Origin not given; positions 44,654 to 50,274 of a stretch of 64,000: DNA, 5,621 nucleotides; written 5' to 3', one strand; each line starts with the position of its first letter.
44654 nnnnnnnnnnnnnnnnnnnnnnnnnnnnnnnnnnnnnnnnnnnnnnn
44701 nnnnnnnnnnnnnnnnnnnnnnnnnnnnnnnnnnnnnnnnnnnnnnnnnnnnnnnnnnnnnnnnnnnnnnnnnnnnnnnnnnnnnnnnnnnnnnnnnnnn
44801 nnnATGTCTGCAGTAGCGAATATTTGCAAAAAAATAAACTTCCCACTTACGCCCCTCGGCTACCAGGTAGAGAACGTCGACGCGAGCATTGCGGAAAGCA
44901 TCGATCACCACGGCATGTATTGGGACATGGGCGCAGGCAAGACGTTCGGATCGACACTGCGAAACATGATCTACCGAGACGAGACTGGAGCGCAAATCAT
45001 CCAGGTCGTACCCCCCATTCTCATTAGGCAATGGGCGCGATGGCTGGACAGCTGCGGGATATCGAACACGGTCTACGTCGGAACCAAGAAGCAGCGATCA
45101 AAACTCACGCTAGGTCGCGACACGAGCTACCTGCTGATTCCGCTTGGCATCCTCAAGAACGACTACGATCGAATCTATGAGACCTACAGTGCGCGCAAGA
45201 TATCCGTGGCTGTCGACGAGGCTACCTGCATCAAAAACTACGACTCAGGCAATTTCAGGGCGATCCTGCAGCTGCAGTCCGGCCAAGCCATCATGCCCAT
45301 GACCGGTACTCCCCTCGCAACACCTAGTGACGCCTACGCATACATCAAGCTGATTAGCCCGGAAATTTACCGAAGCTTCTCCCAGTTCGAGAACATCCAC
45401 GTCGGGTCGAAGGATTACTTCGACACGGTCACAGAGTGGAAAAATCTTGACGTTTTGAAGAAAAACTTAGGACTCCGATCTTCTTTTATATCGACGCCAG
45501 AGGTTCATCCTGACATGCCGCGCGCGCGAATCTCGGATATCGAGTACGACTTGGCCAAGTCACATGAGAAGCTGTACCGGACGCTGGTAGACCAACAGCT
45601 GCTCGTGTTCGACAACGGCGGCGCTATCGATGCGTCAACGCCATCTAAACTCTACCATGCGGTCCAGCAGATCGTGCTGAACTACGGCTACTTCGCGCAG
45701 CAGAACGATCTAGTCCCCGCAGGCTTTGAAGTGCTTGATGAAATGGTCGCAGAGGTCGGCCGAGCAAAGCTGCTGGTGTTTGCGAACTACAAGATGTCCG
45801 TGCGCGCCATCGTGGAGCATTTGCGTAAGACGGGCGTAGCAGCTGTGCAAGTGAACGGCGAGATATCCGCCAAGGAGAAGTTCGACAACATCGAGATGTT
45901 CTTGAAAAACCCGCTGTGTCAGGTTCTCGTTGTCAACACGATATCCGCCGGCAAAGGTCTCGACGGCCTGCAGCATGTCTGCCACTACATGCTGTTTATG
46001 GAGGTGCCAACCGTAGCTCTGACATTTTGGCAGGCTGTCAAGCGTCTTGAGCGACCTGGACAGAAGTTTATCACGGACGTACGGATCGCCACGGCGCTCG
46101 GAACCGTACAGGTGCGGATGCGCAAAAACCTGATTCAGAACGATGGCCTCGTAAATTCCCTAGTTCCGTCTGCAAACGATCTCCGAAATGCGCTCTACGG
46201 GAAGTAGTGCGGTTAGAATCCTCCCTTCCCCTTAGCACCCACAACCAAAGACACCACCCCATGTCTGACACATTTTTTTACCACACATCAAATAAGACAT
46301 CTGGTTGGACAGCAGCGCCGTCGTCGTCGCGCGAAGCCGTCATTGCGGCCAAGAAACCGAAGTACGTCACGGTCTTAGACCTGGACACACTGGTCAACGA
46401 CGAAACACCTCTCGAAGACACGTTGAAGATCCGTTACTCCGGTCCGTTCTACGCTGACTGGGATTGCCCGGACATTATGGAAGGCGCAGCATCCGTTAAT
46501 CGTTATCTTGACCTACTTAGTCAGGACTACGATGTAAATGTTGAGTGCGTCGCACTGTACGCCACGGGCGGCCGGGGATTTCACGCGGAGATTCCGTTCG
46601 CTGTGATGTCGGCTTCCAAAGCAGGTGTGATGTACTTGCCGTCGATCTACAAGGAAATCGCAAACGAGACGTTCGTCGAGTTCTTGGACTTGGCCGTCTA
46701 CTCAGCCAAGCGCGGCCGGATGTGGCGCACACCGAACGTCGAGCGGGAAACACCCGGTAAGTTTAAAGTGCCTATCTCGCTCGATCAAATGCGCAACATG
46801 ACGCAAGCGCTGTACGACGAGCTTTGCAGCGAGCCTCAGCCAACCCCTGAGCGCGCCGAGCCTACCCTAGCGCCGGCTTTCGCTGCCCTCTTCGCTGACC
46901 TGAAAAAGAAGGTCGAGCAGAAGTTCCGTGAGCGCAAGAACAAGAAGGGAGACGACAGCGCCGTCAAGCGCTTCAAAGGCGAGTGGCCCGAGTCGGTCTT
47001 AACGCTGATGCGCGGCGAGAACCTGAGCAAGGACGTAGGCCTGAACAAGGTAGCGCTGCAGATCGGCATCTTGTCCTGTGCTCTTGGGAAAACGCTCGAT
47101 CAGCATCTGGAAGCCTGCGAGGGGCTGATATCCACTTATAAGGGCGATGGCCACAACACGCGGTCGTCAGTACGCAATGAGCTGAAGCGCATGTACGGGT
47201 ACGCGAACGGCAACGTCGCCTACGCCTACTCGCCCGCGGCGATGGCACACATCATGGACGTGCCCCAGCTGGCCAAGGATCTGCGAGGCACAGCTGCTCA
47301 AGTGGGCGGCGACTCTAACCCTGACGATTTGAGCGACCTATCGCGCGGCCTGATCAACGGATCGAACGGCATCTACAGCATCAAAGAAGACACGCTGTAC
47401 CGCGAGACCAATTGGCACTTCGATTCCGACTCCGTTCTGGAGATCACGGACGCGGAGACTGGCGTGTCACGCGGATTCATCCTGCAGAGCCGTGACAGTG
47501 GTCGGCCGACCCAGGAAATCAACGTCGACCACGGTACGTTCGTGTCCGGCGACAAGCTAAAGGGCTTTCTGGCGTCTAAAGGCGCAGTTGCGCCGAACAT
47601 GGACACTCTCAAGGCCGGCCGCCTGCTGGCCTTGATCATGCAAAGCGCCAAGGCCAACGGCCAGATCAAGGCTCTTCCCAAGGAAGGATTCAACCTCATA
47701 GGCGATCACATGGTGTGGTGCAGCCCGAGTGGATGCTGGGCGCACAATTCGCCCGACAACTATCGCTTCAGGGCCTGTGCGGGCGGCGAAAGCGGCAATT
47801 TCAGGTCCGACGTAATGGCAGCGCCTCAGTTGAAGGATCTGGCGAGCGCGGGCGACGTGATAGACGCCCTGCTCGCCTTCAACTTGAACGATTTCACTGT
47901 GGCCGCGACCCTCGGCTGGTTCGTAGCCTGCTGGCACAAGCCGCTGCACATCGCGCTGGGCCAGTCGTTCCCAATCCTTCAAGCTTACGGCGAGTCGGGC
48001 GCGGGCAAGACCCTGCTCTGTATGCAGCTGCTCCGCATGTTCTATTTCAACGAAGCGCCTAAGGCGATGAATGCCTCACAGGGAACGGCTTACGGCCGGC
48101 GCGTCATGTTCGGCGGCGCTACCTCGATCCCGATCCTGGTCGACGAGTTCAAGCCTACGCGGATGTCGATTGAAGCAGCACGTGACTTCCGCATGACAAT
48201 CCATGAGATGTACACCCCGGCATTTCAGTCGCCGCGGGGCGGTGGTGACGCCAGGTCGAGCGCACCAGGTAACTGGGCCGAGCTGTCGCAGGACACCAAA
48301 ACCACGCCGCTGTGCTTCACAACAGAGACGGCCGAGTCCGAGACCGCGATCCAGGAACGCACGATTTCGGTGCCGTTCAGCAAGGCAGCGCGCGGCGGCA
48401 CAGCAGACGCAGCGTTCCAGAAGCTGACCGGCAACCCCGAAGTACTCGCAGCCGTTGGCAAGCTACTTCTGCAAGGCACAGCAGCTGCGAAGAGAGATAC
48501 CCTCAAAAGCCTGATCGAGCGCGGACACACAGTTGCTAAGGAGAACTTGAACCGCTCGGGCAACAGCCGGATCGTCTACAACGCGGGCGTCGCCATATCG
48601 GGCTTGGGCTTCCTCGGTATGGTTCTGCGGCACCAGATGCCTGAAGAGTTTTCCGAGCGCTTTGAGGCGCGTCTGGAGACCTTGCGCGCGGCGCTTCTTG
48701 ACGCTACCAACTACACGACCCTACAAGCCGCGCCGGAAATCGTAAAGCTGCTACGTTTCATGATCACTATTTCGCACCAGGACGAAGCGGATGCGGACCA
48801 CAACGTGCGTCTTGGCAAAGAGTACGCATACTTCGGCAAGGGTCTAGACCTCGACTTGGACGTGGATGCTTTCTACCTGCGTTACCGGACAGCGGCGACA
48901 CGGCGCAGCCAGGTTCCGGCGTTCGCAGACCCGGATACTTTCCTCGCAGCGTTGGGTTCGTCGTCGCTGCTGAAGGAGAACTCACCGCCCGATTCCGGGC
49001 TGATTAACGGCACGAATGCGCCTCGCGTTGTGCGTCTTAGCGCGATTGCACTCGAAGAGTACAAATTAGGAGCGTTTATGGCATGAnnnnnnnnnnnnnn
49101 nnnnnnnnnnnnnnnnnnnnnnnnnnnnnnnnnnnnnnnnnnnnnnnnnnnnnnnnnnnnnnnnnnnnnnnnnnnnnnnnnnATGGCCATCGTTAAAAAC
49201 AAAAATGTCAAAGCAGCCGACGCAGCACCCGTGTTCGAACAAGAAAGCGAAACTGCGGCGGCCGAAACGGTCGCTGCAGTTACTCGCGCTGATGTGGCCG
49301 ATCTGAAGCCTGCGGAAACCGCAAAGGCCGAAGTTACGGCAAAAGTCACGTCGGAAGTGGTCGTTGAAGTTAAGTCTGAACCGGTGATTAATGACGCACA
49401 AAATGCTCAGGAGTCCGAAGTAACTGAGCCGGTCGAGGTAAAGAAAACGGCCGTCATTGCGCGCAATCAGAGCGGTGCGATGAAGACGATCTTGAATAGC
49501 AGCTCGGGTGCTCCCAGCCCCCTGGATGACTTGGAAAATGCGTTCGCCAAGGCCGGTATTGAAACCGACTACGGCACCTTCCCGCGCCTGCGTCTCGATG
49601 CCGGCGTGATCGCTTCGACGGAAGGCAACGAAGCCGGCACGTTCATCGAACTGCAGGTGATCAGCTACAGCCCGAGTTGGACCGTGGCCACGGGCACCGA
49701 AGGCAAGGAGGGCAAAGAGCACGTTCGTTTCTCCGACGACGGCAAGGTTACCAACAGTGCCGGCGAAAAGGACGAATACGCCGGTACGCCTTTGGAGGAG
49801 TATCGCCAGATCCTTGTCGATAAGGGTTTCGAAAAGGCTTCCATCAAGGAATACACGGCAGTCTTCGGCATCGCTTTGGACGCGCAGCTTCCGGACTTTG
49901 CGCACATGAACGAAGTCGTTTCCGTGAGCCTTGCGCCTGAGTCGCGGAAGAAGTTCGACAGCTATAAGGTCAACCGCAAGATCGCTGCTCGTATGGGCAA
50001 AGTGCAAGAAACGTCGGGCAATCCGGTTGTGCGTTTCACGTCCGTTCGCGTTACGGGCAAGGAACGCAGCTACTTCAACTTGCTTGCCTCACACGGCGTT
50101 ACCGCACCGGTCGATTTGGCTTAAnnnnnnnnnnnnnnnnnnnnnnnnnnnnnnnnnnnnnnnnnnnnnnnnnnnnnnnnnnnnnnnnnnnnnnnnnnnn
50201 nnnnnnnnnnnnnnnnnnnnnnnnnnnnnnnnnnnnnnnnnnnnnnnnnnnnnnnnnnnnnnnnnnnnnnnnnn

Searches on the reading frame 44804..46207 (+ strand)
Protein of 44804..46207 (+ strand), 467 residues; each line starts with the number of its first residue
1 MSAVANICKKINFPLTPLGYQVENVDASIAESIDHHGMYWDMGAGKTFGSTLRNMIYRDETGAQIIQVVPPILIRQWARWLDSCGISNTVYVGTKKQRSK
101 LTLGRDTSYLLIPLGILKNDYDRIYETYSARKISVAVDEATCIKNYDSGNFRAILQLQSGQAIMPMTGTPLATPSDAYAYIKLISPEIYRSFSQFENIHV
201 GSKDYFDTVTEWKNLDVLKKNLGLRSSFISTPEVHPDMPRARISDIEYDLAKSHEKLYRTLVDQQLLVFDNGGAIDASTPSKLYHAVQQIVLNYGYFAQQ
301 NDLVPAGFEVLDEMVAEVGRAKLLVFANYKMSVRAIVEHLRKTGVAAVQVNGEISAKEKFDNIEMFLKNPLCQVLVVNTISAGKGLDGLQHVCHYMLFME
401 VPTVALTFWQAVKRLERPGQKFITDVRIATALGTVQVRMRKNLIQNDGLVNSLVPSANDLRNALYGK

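Call 9: search_protein_families(library=phrogs, proteins=[window:44804-46207:+], max_evalue=0.001)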
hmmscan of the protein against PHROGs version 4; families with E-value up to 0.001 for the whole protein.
window:44804-46207:+ (467 aa): 3 families
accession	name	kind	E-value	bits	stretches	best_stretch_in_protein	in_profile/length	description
phrog_62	-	DNA, RNA and nucleotide metabolism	1.4e-53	182.8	1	10-453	690-1132/1881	DNA helicase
phrog_23807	-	unknown function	0.00013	20.9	0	319-435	528-648/1053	-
phrog_24008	-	DNA, RNA and nucleotide metabolism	0.00024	20.1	1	35-205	497-669/1006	helicase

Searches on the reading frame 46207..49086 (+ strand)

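Call 9: search_protein_families(library=phrogs, proteins=[window:46207-49086:+], max_evalue=0.001)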
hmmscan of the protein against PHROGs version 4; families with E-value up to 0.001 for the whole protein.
window:46207-49086:+ (959 aa): 3 families
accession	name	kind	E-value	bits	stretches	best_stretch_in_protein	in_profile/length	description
phrog_16345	-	DNA, RNA and nucleotide metabolism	8.5e-34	117.7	2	69-346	56-324/972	primase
phrog_18685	-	unknown function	1.2e-06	27.7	1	76-212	66-203/1028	-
phrog_26824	-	unknown function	0.00064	18.9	1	571-852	479-746/868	-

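Call 51: search_protein_families(library=pfam, proteins=[window:46207-49086:+], max_evalue=1)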
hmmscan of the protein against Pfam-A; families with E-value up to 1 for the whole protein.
window:46207-49086:+ (959 aa): 0 families

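Call 76: search_protein_families(library=ncbifam, proteins=[window:46207-49086:+], max_evalue=0.01)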
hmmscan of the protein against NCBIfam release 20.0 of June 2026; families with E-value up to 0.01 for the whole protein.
window:46207-49086:+ (959 aa): 0 families

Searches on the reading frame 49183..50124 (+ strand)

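Call 9: search_protein_families(library=phrogs, proteins=[window:49183-50124:+], max_evalue=0.001)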
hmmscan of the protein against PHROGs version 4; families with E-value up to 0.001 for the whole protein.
window:49183-50124:+ (313 aa): 0 families

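Call 48: search_protein_families(library=phrogs, proteins=[window:49183-50124:+], max_evalue=0.001)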
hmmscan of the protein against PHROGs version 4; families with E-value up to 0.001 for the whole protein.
window:49183-50124:+ (313 aa): 0 families

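Call 51: search_protein_families(library=pfam, proteins=[window:49183-50124:+], max_evalue=1)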
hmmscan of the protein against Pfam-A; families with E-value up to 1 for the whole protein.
window:49183-50124:+ (313 aa): 1 family
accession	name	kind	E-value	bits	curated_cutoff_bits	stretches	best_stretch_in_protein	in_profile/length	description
PF14021.12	TNT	-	0.019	15.9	27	0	248-281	29-63/88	Tuberculosis necrotizing toxin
